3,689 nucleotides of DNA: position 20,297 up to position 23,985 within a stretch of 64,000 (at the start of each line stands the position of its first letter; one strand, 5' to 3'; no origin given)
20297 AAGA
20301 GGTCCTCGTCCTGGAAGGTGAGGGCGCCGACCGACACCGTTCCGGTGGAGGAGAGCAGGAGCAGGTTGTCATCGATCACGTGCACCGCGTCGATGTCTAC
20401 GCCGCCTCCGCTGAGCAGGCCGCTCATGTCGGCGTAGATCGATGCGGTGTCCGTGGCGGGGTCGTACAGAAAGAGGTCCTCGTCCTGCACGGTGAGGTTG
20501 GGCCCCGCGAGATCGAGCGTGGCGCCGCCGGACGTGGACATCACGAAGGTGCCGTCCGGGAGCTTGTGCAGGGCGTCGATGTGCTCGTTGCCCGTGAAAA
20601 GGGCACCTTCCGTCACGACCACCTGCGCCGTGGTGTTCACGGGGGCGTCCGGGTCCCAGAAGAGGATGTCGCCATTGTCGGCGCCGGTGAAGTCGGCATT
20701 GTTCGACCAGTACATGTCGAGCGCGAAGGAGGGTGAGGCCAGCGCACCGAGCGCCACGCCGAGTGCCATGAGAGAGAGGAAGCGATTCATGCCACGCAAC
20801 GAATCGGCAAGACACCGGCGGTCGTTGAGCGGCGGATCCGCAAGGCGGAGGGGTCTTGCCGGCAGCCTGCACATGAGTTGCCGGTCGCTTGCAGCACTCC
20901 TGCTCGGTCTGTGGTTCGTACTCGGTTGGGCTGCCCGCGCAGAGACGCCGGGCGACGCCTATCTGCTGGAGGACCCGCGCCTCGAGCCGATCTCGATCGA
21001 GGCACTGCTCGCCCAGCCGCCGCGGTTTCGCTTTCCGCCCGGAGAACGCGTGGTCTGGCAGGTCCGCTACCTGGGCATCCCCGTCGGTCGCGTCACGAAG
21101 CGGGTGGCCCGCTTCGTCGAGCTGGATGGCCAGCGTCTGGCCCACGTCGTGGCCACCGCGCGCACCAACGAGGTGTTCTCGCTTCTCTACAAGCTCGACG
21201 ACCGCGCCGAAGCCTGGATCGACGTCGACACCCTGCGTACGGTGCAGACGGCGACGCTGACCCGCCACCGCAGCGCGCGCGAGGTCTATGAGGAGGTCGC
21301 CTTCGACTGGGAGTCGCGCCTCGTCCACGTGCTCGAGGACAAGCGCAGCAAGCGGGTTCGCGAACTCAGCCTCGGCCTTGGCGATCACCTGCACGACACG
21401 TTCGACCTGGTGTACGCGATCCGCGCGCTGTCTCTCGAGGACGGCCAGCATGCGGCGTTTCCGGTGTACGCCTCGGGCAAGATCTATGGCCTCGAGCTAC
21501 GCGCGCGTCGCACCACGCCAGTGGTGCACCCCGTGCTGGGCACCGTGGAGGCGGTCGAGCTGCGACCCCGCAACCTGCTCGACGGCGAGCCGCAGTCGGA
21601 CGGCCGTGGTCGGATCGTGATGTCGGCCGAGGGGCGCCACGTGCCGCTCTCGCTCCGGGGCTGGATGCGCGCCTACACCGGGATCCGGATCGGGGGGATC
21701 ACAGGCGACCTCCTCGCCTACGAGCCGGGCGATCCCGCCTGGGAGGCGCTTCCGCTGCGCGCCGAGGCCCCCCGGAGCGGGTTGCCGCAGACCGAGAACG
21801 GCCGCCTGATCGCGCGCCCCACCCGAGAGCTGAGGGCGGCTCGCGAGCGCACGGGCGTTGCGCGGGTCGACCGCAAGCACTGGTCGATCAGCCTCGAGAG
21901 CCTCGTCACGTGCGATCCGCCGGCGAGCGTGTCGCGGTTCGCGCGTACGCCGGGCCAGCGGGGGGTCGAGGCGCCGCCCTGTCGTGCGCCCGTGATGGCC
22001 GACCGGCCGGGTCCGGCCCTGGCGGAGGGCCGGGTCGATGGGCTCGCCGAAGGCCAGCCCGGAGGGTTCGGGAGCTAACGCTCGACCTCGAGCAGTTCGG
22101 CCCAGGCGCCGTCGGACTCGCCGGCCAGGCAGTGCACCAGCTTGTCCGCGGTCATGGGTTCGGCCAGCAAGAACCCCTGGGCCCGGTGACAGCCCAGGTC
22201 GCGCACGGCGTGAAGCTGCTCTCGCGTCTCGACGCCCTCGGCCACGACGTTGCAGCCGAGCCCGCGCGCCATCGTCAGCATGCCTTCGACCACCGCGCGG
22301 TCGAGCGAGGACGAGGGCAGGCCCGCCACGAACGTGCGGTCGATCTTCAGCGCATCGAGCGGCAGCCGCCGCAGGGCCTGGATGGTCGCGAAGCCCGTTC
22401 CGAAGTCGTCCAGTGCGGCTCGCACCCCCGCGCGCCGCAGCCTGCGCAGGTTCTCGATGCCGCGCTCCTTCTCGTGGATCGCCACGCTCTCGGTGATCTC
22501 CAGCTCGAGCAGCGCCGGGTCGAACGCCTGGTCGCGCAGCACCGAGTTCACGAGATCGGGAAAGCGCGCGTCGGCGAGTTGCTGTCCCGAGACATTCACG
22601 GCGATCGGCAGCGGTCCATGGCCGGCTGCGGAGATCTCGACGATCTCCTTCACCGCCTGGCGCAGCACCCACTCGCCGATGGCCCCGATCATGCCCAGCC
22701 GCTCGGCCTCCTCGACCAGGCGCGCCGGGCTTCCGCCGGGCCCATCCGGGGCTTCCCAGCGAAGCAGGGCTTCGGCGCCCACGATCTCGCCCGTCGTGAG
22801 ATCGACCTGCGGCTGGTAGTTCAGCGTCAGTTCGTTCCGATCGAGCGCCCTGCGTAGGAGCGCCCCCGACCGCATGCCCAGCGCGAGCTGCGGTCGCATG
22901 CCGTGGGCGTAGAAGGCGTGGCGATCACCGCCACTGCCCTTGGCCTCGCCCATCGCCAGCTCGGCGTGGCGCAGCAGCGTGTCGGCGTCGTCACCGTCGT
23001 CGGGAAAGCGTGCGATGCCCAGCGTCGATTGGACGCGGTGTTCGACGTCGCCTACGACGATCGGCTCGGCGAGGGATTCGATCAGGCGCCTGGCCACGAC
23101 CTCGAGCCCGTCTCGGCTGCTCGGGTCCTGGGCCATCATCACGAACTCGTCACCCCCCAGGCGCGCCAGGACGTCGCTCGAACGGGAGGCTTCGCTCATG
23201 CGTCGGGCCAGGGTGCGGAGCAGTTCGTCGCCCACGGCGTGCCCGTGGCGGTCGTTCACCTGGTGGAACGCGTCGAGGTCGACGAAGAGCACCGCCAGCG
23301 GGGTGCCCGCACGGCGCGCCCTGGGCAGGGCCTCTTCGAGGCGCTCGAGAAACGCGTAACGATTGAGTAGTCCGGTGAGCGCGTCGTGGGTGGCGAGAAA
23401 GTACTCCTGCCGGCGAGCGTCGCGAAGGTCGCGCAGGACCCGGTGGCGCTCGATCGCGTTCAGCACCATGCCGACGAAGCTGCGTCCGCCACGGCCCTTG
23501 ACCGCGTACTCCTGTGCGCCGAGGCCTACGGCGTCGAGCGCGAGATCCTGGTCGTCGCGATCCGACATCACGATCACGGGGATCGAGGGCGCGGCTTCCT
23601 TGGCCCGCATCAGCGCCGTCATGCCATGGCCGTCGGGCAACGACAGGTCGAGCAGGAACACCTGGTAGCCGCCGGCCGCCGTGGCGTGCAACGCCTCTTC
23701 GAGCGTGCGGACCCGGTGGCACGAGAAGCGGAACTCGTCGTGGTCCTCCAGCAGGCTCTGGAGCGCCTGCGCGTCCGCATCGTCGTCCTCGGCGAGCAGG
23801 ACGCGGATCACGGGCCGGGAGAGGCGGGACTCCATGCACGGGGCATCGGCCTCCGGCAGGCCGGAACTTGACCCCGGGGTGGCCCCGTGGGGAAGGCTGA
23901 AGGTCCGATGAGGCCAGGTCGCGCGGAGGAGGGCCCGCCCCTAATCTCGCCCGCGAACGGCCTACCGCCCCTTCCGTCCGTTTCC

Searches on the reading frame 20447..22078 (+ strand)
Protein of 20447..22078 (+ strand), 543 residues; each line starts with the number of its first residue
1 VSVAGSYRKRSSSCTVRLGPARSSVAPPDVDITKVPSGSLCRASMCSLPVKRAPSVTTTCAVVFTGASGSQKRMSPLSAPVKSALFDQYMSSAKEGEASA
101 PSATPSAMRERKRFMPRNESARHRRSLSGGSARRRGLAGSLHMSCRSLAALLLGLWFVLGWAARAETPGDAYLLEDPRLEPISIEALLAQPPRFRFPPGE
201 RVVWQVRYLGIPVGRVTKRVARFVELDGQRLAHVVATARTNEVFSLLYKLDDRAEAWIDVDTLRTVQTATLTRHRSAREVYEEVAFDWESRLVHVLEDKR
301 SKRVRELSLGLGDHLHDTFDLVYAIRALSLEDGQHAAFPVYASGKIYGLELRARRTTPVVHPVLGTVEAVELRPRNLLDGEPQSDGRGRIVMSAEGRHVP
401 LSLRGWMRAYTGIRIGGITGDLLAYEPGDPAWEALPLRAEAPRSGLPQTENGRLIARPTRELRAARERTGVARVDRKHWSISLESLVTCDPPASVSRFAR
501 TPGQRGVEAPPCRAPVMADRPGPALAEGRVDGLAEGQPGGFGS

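Call 66: search_protein_families(library=pfam, proteins=[window:20447-22078:+], max_evalue=0.0001)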
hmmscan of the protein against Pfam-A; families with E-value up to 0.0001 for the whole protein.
window:20447-22078:+ (543 aa): 1 family
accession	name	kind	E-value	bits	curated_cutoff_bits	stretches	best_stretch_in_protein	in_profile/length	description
PF11306.15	DUF3108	-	2.1e-18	67.4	26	1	205-404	3-196/209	Protein of unknown function (DUF3108)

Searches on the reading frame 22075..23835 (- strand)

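Call 66: search_protein_families(library=pfam, proteins=[window:22075-23835:-], max_evalue=0.0001)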
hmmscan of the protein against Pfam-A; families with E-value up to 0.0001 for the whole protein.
window:22075-23835:- (586 aa): 3 families
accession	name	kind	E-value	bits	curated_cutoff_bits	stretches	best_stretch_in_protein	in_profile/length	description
PF00563.25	EAL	-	1.2e-71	241.3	31.3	1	327-560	4-236/236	EAL domain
PF00990.26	GGDEF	-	1.3e-43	149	23.8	1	148-304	1-160/161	Diguanylate cyclase, GGDEF domain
PF00072.30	Response_reg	-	7.4e-15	55.5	30.2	1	12-113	1-99/111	Response regulator receiver domain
